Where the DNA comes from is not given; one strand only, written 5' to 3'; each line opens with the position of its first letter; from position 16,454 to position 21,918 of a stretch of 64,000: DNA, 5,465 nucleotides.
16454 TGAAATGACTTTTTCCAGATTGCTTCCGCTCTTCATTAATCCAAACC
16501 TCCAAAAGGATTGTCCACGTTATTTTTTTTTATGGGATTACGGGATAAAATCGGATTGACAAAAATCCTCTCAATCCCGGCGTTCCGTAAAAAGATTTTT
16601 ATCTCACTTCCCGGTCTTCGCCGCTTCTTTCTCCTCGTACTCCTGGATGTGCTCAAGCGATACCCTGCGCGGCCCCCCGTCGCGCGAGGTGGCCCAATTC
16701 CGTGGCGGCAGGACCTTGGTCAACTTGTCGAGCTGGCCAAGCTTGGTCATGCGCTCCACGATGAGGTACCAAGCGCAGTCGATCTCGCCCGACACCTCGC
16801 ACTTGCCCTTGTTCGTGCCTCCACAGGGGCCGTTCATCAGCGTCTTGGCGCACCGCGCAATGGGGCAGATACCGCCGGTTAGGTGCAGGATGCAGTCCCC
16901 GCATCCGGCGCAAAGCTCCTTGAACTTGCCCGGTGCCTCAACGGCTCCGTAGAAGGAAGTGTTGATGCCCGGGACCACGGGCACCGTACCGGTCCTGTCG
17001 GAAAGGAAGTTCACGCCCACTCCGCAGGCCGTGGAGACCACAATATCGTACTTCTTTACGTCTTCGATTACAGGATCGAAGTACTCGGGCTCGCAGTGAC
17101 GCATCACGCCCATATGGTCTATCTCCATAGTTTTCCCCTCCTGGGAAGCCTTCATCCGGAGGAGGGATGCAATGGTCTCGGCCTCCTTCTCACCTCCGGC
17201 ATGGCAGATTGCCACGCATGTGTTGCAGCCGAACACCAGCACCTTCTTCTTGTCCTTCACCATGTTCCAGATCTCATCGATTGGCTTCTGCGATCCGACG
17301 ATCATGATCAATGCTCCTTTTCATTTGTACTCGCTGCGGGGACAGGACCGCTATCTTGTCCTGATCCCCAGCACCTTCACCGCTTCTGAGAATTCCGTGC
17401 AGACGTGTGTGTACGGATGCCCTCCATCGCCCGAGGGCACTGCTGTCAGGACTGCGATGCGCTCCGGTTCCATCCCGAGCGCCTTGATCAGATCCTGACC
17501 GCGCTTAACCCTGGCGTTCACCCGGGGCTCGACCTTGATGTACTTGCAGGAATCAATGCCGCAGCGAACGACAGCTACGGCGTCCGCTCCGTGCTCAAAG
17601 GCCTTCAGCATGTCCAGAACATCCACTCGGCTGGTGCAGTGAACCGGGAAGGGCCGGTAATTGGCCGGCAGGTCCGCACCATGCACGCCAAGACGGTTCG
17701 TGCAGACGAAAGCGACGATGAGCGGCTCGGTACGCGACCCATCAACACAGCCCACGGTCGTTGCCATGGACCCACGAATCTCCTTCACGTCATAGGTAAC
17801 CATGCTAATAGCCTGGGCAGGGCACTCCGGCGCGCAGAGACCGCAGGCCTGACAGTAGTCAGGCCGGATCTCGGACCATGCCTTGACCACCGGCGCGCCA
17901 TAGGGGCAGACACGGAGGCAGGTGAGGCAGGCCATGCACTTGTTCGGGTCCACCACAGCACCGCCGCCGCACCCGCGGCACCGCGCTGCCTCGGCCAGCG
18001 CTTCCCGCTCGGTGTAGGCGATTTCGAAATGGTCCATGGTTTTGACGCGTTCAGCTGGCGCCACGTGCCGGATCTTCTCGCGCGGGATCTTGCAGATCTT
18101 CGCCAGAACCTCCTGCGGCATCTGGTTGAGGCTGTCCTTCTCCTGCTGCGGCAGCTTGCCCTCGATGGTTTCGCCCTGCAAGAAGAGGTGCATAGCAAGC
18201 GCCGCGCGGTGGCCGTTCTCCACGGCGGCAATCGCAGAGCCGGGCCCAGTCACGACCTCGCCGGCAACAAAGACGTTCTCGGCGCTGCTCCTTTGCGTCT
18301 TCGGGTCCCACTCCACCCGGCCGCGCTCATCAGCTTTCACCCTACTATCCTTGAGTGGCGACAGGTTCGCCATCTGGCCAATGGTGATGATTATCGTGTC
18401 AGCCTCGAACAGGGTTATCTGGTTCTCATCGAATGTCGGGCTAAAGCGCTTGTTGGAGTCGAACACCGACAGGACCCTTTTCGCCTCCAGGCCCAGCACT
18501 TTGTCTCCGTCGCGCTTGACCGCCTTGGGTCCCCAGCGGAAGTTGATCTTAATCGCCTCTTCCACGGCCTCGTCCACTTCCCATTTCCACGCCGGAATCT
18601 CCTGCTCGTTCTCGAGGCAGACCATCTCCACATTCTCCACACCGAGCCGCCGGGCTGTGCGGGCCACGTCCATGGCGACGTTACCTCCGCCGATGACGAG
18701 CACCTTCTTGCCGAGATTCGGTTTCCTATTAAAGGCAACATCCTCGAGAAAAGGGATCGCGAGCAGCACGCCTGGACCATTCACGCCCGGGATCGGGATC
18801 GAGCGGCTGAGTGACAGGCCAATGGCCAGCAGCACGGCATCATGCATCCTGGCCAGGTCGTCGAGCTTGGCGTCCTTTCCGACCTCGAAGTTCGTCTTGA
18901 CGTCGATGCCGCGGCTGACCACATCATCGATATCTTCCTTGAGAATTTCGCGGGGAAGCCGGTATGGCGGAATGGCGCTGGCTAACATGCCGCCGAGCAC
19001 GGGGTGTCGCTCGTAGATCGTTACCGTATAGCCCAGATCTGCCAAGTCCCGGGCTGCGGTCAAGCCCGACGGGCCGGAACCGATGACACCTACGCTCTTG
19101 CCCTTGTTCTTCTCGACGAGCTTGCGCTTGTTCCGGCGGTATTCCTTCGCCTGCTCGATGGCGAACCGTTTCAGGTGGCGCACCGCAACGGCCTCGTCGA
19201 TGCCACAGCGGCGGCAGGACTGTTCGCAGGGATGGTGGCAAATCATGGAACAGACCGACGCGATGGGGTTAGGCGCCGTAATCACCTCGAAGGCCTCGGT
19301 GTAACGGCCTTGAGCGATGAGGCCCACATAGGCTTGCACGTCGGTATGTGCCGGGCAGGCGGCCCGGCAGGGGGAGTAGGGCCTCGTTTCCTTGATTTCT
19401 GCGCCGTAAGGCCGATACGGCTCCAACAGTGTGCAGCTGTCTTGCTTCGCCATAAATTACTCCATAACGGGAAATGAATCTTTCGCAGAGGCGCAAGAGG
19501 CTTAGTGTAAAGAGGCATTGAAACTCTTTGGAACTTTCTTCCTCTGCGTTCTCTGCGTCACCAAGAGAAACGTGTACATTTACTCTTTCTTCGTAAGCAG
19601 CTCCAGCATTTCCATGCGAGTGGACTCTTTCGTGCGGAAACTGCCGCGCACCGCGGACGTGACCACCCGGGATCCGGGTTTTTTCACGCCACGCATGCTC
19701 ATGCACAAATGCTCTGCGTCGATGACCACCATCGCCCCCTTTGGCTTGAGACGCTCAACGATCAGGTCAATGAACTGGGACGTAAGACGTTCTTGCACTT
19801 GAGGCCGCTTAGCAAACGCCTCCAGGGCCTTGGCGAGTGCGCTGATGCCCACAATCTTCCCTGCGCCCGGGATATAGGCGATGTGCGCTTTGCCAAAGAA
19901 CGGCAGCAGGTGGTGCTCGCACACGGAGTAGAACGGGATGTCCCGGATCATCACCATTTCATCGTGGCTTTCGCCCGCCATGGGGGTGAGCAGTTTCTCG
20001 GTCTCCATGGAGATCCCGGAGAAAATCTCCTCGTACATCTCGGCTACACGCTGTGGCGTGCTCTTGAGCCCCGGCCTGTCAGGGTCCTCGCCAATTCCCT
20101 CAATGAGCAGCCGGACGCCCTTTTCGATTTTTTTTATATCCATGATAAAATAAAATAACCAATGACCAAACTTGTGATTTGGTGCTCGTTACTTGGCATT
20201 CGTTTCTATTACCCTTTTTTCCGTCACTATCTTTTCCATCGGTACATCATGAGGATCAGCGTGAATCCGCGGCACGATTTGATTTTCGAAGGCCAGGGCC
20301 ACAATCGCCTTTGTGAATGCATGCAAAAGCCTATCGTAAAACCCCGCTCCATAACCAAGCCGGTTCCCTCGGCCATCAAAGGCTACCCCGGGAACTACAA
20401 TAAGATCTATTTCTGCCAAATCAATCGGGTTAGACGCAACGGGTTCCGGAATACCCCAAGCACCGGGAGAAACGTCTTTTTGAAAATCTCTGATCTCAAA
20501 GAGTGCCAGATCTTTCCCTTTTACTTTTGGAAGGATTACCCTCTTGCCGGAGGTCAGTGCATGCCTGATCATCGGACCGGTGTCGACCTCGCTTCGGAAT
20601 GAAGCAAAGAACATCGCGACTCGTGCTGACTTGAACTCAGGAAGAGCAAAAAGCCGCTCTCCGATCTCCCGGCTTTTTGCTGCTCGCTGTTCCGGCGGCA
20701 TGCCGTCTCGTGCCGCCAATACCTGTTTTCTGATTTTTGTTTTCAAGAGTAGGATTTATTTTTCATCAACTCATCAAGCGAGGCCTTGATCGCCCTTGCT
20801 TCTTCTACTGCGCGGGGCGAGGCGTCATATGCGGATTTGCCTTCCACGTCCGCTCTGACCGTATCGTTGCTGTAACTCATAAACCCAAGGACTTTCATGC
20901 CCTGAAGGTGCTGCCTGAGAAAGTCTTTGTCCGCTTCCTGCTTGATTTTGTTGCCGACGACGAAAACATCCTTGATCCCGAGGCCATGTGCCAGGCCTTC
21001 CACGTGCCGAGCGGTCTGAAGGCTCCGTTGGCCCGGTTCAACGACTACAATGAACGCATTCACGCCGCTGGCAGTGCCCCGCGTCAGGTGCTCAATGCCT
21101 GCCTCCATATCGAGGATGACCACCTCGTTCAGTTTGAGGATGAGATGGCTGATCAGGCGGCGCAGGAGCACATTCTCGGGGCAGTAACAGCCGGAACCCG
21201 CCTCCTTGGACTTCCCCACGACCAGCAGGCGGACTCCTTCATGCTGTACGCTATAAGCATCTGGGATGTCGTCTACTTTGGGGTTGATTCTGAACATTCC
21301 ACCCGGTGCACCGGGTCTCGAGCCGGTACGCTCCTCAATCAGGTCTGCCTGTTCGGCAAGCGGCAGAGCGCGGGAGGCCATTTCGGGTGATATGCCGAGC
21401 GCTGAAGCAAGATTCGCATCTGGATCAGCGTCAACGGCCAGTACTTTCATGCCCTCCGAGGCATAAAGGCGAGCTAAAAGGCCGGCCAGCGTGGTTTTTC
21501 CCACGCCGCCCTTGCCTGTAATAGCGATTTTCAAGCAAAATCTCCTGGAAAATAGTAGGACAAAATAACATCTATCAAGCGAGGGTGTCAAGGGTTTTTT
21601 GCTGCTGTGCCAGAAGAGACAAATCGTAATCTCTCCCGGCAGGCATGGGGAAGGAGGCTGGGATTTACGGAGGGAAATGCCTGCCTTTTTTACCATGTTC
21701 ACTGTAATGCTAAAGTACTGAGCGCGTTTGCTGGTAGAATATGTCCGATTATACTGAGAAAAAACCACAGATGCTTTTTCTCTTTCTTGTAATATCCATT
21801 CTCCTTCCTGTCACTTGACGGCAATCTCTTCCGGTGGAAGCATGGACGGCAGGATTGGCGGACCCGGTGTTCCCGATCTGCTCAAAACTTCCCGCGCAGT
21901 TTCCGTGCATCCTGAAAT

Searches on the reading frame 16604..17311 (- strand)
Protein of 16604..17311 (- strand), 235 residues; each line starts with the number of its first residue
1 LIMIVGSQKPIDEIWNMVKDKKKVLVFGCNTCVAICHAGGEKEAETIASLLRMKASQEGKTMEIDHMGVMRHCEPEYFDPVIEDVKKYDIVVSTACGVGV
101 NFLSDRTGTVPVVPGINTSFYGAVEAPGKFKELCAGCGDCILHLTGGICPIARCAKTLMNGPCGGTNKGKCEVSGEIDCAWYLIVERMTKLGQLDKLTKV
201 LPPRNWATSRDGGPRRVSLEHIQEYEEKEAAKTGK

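Call 6: search_protein_families(library=pfam, proteins=[window:16604-17311:-], max_evalue=0.001)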
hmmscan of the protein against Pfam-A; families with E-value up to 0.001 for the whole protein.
window:16604-17311:- (235 aa): 1 family
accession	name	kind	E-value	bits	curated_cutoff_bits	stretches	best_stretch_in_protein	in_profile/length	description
PF12225.13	DUF5981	-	2e-35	120.7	23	1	114-206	2-94/95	Methylene-tetrahydrofolate reductase C terminal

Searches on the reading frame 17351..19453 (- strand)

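Call 6: search_protein_families(library=pfam, proteins=[window:17351-19453:-], max_evalue=0.001)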
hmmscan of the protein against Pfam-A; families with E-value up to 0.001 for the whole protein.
window:17351-19453:- (700 aa): 20 families
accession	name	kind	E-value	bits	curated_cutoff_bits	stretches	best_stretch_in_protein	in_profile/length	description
PF07992.20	Pyr_redox_2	-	2.8e-33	116.1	26.1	1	120-414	2-291/291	Pyridine nucleotide-disulphide oxidoreductase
PF02662.21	FlpD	-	8.6e-21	74.7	22.3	1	586-696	15-123/123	Methyl-viologen-reducing hydrogenase, delta subunit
PF14691.11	Fer4_20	-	5.6e-15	55.6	25.8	1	27-105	30-111/113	Dihydroprymidine dehydrogenase domain II, 4Fe-4S cluster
PF13738.12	Pyr_redox_3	-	2.1e-14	53.9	30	1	246-398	162-305/305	Pyridine nucleotide-disulphide oxidoreductase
PF13450.12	NAD_binding_8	-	5.2e-10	39.9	21.9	1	123-159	1-37/68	NAD(P)-binding Rossmann-like domain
PF00070.33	Pyr_redox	-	6.7e-10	39.8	22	0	121-154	2-35/82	Pyridine nucleotide-disulphide oxidoreductase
PF00037.32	Fer4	-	1.3e-08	34.7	21.1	2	500-521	2-23/24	4Fe-4S binding domain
PF02826.25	2-Hacid_dh_C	-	1.2e-07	31.7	25.1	1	90-151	7-69/178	D-isomer specific 2-hydroxyacid dehydrogenase, NAD binding domain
PF01593.30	Amino_oxidase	-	3.4e-07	30.3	19.8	1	129-156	2-29/443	Flavin containing amine oxidoreductase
PF12831.13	FAD_oxidored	-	3.8e-06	26.9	27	1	121-161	2-42/416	FAD dependent oxidoreductase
PF12837.12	Fer4_6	-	4.3e-06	26.8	25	2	500-521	3-24/24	4Fe-4S binding domain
PF14697.11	Fer4_21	-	8.3e-06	26.3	35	1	499-551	1-59/59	4Fe-4S dicluster domain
PF01262.27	AlaDh_PNT_C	-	2.1e-05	24.5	23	0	250-273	30-53/214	Alanine dehydrogenase/PNT, C-terminal domain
PF01266.30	DAO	-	2.3e-05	24.5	27.9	1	121-154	2-35/353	FAD dependent oxidoreductase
PF13241.12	NAD_binding_7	-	2.8e-05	25.1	22.1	0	248-291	7-50/104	Putative NAD(P)-binding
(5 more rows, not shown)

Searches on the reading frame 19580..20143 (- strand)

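Call 6: search_protein_families(library=pfam, proteins=[window:19580-20143:-], max_evalue=0.001)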
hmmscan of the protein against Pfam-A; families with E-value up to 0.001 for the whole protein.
window:19580-20143:- (187 aa): 2 families
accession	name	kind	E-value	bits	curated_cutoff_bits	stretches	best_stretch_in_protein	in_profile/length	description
PF01227.27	GTP_cyclohydroI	-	1e-70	237.2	27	1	6-183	1-178/179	GTP cyclohydrolase I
PF14489.11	QueF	-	0.0009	19.9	27.3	0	81-139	1-58/81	QueF-like protein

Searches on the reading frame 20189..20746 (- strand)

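Call 6: search_protein_families(library=pfam, proteins=[window:20189-20746:-], max_evalue=0.001)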
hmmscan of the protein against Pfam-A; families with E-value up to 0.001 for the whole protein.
window:20189-20746:- (185 aa): 1 family
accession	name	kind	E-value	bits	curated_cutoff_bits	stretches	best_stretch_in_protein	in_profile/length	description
PF01812.26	5-FTHF_cyc-lig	-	9.4e-46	156.5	27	1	2-176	1-186/186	5-formyltetrahydrofolate cyclo-ligase family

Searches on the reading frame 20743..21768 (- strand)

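Call 6: search_protein_families(library=pfam, proteins=[window:20743-21768:-], max_evalue=0.001)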
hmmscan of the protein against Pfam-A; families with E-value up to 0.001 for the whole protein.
window:20743-21768:- (341 aa): 6 families
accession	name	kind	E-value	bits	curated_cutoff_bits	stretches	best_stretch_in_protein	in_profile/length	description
PF01656.29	CbiA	-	4.6e-19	69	25.4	1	82-311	3-123/125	CobQ/CobB/MinD/ParA nucleotide binding domain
PF13614.12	AAA_31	-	1e-11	45.5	27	1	84-131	8-55/177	AAA domain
PF02374.21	ArsA_ATPase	-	4.4e-08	33.1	24.3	1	81-125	4-48/305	Anion-transporting ATPase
PF00142.24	Fer4_NifH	-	8.8e-06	25.8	25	1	80-122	2-44/271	4Fe-4S iron sulfur cluster binding proteins, NifH/frxC family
PF10609.15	ParA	-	1.4e-05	25.1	27.1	1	83-115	9-41/246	NUBPL iron-transfer P-loop NTPase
PF20720.3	nSTAND3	-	0.00026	21.1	27.2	1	81-116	20-54/155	Novel STAND NTPase 3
